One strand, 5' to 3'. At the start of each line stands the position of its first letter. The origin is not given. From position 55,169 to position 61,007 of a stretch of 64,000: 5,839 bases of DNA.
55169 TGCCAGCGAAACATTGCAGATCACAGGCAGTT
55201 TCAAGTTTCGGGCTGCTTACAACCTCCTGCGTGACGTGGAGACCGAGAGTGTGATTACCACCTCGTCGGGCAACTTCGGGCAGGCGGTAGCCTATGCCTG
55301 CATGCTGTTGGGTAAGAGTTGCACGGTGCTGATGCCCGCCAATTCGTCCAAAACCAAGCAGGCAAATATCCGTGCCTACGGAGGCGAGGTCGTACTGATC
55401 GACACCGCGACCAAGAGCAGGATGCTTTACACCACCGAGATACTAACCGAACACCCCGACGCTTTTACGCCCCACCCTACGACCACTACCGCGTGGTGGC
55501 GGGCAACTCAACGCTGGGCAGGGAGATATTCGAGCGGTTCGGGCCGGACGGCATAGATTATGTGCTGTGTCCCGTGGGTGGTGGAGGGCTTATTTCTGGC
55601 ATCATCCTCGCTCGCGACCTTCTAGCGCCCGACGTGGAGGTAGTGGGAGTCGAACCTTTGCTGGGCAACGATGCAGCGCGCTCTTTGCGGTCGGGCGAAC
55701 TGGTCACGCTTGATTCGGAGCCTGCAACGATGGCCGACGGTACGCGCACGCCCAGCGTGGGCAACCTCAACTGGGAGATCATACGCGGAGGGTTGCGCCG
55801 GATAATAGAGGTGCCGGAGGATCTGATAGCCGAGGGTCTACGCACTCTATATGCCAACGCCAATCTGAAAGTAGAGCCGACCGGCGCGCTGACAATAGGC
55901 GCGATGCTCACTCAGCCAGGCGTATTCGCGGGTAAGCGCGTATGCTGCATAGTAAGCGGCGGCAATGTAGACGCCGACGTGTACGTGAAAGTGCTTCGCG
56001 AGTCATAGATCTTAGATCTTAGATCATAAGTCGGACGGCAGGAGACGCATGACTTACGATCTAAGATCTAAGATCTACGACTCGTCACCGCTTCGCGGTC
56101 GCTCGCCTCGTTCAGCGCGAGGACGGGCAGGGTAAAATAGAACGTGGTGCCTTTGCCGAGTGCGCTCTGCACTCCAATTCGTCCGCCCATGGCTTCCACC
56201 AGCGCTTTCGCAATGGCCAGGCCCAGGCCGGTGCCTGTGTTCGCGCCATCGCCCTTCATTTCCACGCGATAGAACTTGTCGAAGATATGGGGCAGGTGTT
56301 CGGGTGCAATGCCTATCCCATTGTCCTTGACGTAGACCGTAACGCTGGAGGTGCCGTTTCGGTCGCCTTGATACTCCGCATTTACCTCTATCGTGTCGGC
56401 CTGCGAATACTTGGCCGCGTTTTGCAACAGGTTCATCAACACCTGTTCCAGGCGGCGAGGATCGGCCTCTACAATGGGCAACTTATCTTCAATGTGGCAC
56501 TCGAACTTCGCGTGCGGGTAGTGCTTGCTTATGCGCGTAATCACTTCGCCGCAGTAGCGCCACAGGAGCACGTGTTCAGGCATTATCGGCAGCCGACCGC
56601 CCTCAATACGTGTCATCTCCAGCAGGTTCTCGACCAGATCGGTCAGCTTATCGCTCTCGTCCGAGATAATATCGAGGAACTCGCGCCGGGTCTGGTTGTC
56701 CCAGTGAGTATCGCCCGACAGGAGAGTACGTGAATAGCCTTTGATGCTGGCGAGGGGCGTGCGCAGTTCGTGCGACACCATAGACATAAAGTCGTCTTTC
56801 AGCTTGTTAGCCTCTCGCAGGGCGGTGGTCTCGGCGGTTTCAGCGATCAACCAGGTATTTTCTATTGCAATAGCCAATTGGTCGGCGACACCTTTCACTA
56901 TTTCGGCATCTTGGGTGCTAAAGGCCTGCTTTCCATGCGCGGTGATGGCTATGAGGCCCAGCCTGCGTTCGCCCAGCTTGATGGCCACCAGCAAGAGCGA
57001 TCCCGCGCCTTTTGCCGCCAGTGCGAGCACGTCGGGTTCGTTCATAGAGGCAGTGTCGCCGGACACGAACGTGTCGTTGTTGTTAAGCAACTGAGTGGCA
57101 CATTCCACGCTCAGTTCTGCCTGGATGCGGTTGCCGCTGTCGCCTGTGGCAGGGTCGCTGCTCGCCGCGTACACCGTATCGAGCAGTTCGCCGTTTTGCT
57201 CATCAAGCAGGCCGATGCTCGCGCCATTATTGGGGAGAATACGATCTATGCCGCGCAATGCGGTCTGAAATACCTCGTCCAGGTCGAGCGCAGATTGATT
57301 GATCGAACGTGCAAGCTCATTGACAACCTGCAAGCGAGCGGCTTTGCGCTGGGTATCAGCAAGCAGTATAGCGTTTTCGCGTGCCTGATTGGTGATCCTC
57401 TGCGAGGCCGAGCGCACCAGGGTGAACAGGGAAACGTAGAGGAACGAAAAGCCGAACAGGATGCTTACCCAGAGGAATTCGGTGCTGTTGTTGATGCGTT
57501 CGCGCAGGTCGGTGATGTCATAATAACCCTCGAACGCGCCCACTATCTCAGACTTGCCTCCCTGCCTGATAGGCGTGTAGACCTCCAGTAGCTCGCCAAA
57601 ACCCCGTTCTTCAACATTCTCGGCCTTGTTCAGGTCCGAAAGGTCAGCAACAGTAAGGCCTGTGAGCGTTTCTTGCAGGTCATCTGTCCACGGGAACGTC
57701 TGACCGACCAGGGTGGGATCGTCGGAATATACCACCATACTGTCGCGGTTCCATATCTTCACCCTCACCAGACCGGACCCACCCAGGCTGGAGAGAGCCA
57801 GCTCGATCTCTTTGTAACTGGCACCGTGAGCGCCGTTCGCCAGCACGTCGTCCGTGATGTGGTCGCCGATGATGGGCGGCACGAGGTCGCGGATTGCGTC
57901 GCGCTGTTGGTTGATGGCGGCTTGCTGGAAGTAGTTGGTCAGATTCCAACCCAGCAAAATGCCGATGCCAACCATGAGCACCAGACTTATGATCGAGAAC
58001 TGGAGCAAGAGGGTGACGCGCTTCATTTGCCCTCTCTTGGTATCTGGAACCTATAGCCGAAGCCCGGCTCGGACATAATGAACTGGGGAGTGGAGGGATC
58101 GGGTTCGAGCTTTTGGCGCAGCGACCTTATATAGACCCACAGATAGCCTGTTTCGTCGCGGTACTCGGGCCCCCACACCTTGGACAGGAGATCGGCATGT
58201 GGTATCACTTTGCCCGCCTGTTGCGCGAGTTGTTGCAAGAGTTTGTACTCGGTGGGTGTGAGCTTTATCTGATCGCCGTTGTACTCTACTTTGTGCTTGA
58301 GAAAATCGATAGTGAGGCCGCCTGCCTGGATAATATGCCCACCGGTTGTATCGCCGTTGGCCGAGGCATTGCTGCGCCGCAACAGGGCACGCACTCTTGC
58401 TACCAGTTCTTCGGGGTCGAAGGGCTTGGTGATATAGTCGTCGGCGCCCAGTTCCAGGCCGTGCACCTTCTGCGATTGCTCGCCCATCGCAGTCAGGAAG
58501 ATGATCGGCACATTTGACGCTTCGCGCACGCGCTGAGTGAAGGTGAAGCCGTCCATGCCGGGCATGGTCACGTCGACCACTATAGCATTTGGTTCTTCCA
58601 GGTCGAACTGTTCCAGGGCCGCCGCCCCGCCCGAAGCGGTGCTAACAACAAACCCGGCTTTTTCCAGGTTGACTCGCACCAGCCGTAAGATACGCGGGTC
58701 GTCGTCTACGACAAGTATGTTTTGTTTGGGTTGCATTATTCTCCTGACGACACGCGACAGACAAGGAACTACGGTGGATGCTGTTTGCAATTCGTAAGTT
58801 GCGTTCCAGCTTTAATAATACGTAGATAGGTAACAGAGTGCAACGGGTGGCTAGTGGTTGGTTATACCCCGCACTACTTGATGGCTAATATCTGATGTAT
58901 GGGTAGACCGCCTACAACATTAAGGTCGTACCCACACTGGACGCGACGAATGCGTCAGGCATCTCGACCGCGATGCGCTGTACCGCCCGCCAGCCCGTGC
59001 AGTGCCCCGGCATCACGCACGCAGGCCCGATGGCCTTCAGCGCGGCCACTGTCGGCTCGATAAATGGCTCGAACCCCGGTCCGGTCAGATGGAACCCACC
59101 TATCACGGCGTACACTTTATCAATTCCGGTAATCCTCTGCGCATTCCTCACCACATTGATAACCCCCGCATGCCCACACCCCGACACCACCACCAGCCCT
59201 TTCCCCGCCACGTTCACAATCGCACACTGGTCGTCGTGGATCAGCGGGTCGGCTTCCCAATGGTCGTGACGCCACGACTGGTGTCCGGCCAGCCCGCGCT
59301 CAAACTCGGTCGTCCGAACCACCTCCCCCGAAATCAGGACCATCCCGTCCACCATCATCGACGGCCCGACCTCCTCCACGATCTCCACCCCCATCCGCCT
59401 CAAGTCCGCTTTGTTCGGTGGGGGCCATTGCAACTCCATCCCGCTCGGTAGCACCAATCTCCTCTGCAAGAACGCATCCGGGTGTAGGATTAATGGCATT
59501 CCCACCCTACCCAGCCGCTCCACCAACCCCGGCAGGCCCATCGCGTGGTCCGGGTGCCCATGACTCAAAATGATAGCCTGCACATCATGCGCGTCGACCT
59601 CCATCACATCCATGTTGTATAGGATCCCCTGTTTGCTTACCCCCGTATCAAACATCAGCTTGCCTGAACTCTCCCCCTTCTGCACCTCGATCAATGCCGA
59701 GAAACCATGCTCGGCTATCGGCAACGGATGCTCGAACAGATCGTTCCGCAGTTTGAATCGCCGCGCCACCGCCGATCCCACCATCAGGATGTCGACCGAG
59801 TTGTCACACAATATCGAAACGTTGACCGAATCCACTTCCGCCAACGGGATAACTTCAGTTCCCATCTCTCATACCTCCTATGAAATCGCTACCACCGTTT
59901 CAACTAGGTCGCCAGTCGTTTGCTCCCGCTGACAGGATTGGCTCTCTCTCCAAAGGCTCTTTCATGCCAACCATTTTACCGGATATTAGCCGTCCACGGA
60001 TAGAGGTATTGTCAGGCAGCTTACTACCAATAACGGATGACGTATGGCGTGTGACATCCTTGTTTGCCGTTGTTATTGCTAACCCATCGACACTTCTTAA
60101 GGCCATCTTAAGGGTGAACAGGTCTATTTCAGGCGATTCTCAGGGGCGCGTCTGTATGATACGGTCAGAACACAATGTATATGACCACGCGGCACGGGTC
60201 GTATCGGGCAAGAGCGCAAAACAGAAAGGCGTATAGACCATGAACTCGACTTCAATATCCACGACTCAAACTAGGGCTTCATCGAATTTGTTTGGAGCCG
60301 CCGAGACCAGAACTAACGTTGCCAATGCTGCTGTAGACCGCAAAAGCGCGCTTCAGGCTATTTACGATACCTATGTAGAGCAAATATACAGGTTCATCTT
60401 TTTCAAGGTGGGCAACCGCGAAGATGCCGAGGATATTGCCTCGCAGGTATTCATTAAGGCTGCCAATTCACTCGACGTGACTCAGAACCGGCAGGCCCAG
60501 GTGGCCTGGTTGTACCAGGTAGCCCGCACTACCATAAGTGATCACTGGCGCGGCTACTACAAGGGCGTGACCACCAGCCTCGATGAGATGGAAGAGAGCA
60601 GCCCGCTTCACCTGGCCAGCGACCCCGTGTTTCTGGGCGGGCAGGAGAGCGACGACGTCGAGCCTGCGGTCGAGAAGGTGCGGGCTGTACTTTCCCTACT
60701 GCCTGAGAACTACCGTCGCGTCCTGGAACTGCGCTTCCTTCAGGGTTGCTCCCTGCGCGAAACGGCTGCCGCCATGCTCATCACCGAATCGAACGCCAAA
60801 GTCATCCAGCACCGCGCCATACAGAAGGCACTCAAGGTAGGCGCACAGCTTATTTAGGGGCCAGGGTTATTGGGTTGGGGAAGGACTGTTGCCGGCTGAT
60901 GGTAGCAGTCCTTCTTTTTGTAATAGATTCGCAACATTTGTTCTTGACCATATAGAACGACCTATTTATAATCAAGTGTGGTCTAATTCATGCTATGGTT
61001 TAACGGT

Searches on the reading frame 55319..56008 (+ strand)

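Call 43: search_protein_families(library=pfam, proteins=[window:55319-56008:+], max_evalue=0.00001)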
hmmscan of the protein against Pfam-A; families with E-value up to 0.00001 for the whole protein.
window:55319-56008:+ (229 aa): 1 family
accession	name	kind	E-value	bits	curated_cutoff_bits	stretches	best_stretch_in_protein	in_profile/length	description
PF00291.31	PALP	-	2.1e-35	122.9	35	1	32-214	113-295/295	Pyridoxal-phosphate dependent enzyme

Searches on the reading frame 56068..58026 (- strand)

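Call 43: search_protein_families(library=pfam, proteins=[window:56068-58026:-], max_evalue=0.00001)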
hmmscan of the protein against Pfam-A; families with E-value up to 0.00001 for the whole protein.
window:56068-58026:- (652 aa): 5 families
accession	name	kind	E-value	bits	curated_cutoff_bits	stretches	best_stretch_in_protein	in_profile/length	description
PF02518.31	HATPase_c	-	9.7e-31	106.9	26.4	1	522-635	2-109/111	Histidine kinase-, DNA gyrase B-, and HSP90-like ATPase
PF00512.31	HisKA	-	4.3e-18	65.6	26.9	1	410-477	2-66/66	His Kinase A (phospho-acceptor) domain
PF13185.12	GAF_2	-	1.5e-12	48.3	28.6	1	246-389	1-136/136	GAF domain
PF13492.12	GAF_3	-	2.3e-11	44.7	27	1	248-390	1-129/129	GAF domain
PF01590.32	GAF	-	5.1e-09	37.2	22.4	1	248-388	1-133/133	GAF domain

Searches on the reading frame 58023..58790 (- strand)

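Call 65: search_protein_families(library=pfam, proteins=[window:58023-58790:-], max_evalue=0.00001)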
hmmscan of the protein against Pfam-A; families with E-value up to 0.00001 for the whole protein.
window:58023-58790:- (255 aa): 2 families
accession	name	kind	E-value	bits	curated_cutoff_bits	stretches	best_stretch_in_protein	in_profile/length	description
PF00072.30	Response_reg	-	4.9e-32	110.8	30.2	1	25-134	1-111/111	Response regulator receiver domain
PF00486.34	Trans_reg_C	-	3.7e-22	78.6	26.2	1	172-248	1-77/77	Transcriptional regulatory protein, C terminal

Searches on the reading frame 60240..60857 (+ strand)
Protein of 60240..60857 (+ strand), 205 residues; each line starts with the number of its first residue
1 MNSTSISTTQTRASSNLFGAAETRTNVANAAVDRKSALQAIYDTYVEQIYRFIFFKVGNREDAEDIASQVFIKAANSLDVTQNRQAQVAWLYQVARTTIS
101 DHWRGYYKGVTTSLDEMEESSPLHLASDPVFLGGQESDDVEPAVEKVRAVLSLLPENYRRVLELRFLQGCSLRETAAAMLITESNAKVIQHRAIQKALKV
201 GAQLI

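Call 65: search_protein_families(library=pfam, proteins=[window:60240-60857:+], max_evalue=0.00001)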
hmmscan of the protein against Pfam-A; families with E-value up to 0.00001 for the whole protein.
window:60240-60857:+ (205 aa): 3 families
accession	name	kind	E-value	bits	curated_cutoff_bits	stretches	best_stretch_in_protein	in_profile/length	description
PF08281.18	Sigma70_r4_2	-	7.9e-10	38.7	25.7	1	146-196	3-53/54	Sigma-70, region 4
PF04542.20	Sigma70_r2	-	1.9e-09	37.6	24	1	42-104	2-66/71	Sigma-70 region 2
PF04545.22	Sigma70_r4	-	3.1e-09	36.6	24.1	1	151-196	2-47/50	Sigma-70, region 4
